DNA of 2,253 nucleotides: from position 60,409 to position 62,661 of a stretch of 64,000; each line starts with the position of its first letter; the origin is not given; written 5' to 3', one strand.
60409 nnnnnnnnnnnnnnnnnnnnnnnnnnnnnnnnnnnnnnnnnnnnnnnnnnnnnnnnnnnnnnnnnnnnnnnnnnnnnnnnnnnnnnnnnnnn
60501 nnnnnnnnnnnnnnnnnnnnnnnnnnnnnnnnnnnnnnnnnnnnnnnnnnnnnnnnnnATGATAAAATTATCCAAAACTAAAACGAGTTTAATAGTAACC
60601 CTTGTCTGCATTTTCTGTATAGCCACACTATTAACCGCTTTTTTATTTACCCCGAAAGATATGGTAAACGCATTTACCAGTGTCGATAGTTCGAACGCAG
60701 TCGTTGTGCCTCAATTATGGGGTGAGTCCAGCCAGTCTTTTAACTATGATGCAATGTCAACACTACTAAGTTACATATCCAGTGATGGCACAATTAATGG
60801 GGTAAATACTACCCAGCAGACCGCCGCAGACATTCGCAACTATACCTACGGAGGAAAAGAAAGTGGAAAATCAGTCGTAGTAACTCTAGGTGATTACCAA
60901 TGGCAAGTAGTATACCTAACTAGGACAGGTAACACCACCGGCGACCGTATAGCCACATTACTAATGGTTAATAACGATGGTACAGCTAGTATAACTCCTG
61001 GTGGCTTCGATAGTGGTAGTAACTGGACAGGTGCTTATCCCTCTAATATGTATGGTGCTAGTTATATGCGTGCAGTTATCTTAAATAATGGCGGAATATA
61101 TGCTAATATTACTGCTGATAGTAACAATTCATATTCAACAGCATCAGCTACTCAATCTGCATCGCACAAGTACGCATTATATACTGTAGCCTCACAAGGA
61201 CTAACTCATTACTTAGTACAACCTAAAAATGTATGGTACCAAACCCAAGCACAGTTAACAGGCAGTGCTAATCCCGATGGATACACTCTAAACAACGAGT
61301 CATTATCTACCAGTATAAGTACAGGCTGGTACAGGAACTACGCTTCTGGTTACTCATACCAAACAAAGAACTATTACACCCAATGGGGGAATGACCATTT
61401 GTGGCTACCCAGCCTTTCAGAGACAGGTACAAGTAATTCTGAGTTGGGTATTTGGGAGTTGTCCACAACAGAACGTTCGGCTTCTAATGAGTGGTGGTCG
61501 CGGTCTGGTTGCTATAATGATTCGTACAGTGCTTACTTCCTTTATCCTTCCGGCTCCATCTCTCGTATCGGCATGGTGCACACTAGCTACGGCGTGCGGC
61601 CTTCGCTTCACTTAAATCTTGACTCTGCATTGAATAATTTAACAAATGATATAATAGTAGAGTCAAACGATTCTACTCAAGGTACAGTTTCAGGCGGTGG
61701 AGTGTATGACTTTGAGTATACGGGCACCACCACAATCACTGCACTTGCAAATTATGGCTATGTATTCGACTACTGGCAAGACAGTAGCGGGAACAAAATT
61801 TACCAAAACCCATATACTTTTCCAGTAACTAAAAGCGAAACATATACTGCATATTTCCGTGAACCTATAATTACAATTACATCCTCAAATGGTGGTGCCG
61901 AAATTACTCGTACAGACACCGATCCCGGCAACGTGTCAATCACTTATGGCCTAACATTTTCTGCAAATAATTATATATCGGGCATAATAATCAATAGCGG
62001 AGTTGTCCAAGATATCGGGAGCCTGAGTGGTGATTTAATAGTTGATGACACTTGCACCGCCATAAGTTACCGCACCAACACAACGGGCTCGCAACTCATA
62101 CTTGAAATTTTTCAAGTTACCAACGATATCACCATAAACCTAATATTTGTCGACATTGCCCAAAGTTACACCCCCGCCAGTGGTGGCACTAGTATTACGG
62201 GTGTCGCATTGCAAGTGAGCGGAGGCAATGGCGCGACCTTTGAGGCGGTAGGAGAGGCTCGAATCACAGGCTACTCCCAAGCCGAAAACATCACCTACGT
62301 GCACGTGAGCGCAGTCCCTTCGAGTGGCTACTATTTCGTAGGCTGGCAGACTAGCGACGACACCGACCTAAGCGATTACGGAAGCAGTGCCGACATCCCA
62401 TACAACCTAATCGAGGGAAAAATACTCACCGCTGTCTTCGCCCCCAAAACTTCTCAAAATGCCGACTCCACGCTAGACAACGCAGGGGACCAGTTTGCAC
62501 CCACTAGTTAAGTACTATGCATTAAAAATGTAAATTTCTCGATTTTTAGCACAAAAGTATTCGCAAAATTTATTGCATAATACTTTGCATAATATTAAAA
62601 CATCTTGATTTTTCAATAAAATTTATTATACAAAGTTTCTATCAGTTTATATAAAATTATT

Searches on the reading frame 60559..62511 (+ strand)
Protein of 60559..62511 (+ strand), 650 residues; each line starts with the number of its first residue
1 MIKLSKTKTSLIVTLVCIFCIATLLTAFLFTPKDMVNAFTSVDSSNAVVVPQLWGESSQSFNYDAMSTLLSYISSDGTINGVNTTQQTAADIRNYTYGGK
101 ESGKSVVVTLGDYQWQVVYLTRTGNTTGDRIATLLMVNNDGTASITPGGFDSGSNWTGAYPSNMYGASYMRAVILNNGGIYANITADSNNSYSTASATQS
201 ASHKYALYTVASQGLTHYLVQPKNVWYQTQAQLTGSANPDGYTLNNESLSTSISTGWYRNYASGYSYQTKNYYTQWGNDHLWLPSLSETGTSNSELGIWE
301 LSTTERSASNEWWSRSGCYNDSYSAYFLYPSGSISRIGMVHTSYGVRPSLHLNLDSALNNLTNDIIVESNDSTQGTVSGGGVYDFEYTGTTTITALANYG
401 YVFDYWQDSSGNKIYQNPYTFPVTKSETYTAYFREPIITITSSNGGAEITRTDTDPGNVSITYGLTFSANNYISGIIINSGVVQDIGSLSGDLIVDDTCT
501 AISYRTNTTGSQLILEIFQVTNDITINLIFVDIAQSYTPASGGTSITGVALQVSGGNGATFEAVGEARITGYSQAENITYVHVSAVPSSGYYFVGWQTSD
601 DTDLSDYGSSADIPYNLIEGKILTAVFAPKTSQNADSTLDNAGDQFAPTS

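Call 12: search_protein_families(library=pfam, proteins=[window:60559-62511:+], max_evalue=0.01)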
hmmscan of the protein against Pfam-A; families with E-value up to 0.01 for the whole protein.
window:60559-62511:+ (650 aa): 2 families
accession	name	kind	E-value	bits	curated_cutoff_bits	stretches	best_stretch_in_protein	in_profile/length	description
PF18998.6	Flg_new_2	-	1.2e-12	48.1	23.6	2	367-434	3-70/73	Divergent InlB B-repeat domain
PF19789.6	DUF6273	-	6.4e-07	29.8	23.5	1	261-353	65-171/172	Domain of unknown function (DUF6273)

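Call 13: find_encoding_contigs(protein=window:60559-62511:+, flank=3000, max_places=10)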
Protein window:60559-62511:+ (650 aa): no gene with exactly this product is on record in the collection.
